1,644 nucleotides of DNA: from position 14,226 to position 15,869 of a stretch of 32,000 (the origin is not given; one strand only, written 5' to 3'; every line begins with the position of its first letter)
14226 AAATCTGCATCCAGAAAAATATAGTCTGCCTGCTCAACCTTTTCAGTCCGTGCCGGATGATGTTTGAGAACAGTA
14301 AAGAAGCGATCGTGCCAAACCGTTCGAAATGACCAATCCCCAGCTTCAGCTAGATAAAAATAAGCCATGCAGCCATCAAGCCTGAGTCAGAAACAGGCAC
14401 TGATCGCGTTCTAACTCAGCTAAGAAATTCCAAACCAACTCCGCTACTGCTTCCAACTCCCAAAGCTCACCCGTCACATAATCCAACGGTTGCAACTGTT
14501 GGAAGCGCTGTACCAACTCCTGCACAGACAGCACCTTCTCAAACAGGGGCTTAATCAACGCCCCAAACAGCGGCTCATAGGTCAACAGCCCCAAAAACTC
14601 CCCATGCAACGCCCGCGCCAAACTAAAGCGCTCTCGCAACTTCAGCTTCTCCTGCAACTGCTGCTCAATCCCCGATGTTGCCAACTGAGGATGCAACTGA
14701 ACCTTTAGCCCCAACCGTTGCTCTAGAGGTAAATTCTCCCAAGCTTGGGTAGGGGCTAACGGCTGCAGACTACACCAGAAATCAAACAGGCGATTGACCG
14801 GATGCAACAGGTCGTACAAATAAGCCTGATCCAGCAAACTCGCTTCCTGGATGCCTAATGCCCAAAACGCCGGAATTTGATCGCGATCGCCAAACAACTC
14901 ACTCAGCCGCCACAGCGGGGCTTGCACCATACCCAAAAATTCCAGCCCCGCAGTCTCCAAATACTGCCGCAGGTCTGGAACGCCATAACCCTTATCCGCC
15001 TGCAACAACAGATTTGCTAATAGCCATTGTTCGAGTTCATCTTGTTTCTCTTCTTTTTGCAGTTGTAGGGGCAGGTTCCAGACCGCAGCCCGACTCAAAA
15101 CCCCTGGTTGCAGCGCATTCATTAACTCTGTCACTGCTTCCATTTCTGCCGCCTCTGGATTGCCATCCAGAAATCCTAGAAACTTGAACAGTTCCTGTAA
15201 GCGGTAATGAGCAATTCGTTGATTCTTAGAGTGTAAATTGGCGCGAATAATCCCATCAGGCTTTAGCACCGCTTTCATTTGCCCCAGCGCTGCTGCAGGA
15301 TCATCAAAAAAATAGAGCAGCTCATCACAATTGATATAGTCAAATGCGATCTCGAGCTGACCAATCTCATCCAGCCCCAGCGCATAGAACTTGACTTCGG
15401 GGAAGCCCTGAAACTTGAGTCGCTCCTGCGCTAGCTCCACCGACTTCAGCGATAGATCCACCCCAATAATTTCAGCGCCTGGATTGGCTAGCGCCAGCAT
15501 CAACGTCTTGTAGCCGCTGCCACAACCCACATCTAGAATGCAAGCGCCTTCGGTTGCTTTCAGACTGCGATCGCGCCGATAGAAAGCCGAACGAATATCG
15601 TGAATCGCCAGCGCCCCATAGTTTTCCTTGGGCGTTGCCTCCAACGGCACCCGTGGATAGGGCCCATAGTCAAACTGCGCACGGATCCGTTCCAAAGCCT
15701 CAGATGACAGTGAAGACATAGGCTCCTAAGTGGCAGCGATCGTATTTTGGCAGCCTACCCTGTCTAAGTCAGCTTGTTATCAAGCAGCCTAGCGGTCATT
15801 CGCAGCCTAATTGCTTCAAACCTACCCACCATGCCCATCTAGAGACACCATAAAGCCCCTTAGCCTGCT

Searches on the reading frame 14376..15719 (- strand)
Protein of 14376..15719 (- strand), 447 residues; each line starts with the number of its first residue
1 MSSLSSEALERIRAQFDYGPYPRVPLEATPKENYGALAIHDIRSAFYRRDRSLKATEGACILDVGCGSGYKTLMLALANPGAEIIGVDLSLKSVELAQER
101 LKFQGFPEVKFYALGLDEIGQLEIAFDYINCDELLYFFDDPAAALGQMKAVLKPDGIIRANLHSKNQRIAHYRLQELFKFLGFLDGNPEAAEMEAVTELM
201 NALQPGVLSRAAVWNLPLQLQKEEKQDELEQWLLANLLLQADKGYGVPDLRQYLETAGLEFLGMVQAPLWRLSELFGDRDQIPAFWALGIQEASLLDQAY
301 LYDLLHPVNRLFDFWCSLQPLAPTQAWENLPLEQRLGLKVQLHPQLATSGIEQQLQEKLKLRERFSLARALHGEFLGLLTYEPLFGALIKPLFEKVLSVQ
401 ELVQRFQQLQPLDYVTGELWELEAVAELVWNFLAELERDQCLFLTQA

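Call 3: search_protein_families(library=pfam, proteins=[window:14376-15719:-], max_evalue=0.01)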
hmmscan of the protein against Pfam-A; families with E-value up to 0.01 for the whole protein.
window:14376-15719:- (447 aa): 15 families
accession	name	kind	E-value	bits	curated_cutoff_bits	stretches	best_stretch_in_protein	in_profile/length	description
PF13847.12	Methyltransf_31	-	2.6e-21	76.3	27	1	58-179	4-127/145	Methyltransferase domain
PF08242.18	Methyltransf_12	-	9.4e-17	62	30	1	62-158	1-98/98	Methyltransferase domain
PF13649.12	Methyltransf_25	-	6.8e-16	59.2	27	1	61-156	1-97/97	Methyltransferase domain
PF08241.18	Methyltransf_11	-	1.4e-15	58.2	21.2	1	62-158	1-93/95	Methyltransferase domain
PF13489.12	Methyltransf_23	-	3.6e-12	46.8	27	1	54-159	19-115/164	Methyltransferase domain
PF01209.24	Ubie_methyltran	-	1.3e-08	35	20.1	1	37-164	29-155/233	ubiE/COQ5 methyltransferase family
PF05175.20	MTS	-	1.1e-06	28.9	23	1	53-115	27-89/170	Methyltransferase small domain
PF08003.17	Methyltransf_9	-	1.5e-06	27.8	23.8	1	50-157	108-214/315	Protein of unknown function (DUF1698)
PF02390.23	Methyltransf_4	-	1.2e-05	25.3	24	1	60-141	4-83/173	Putative methyltransferase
PF01135.25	PCMT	-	3.4e-05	24.2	20.3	1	53-111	69-128/210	Protein-L-isoaspartate(D-aspartate) O-methyltransferase (PCMT)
PF02353.26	CMAS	-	4.1e-05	23.5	27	1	53-110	58-114/273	Mycolic acid cyclopropane synthetase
PF05401.17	NodS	-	0.0014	18.9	24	1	53-156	39-140/201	Nodulation protein S (NodS)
PF05724.17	TPMT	-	0.0015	18.7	26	1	46-99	26-78/218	Thiopurine S-methyltransferase (TPMT)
PF06325.19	PrmA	-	0.0026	17.8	22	1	57-132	161-233/296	Ribosomal protein L11 methyltransferase (PrmA)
PF13679.12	Methyltransf_32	-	0.0075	16.7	27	0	53-112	21-85/143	Methyltransferase domain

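Call 6: search_protein_families(library=ncbifam, proteins=[window:14376-15719:-], max_evalue=0.001)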
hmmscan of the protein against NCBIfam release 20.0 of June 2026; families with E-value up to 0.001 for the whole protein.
window:14376-15719:- (447 aa): 34 families (the best 25 are shown)
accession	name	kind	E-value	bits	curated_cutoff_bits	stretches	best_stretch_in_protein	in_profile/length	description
TIGR01983.1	UbiG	equivalog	4.8e-13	48.9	102.95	1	53-158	45-149/228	bifunctional 2-polyprenyl-6-hydroxyphenol methylase/3-demethylubiquinol 3-O-methyltransferase UbiG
NF045667.1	MTase_DVU1556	equivalog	5.9e-11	42.2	155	1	53-158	18-117/213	DVU_1556 family methyltransferase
TIGR02072.1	BioC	equivalog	8.3e-11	42.2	184.95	1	57-158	34-130/244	malonyl-ACP O-methyltransferase BioC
TIGR00452.1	TIGR00452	equivalog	3e-10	39.4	275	1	49-156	109-215/316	tRNA 5-methoxyuridine(34)/uridine 5-oxyacetic acid(34) synthase CmoB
NF011650.0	PRK15068.1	equivalog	3.8e-10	39.1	209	1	53-157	118-222/324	tRNA 5-methoxyuridine(34)/uridine 5-oxyacetic acid(34) synthase CmoB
NF043040.1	corrin_prot_MT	hypoth_equivalog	6.4e-10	38.8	180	1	55-158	39-145/216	corrinoid protein-associated methyltransferase CpaM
NF041537.1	ArsM_AhpD_UU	exception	3e-09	36.1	510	1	56-157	75-177/345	arsenite methyltransferase/AhpD domain selenoprotein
NF047649.1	MTase_UXPK_star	exception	7.1e-09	35.1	460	1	57-157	77-178/283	methyltransferase/UXPK-star double selenoprotein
TIGR02021.1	BchM-ChlM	equivalog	1.2e-08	34.7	158.9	1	56-151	53-146/218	magnesium protoporphyrin IX methyltransferase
NF041536.1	ArsM_DUF2284_UU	exception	3.2e-08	32.3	575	1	56-157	75-177/459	arsenite methyltransferase/DUF2284 domain selenoprotein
NF001244.0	PRK00216.1-5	equivalog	7.4e-08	32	216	1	53-165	44-159/236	bifunctional demethylmenaquinone methyltransferase/2-methoxy-6-polyprenyl-1,4-benzoquinol methylase UbiE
TIGR03534.1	RF_mod_PrmC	equivalog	8.9e-08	31.9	199.1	1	54-115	85-146/253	peptide chain release factor N(5)-glutamine methyltransferase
TIGR00536.1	hemK_fam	subfamily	4.4e-07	29.3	115.5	1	59-111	116-169/286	HemK family protein methyltransferase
NF002463.0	PRK01683.1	equivalog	4.7e-07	29.7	297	1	57-204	31-176/258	trans-aconitate 2-methyltransferase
NF040539.1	AST_met_ArsM_2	exception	6.2e-07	29.5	240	1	53-157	52-160/262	putative arsinothricin biosynthesis methyltransferase ArsM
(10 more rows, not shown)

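Call 71: search_protein_families(library=padloc, proteins=[window:14379-15719:-], max_evalue=0.001)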
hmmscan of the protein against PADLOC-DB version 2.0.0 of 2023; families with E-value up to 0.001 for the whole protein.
window:14379-15719:- (447 aa): 1 family
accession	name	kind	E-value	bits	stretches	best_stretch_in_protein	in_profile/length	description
PDLC04134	mad2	-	2.7e-16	57.5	1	53-165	287-399/492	mads_2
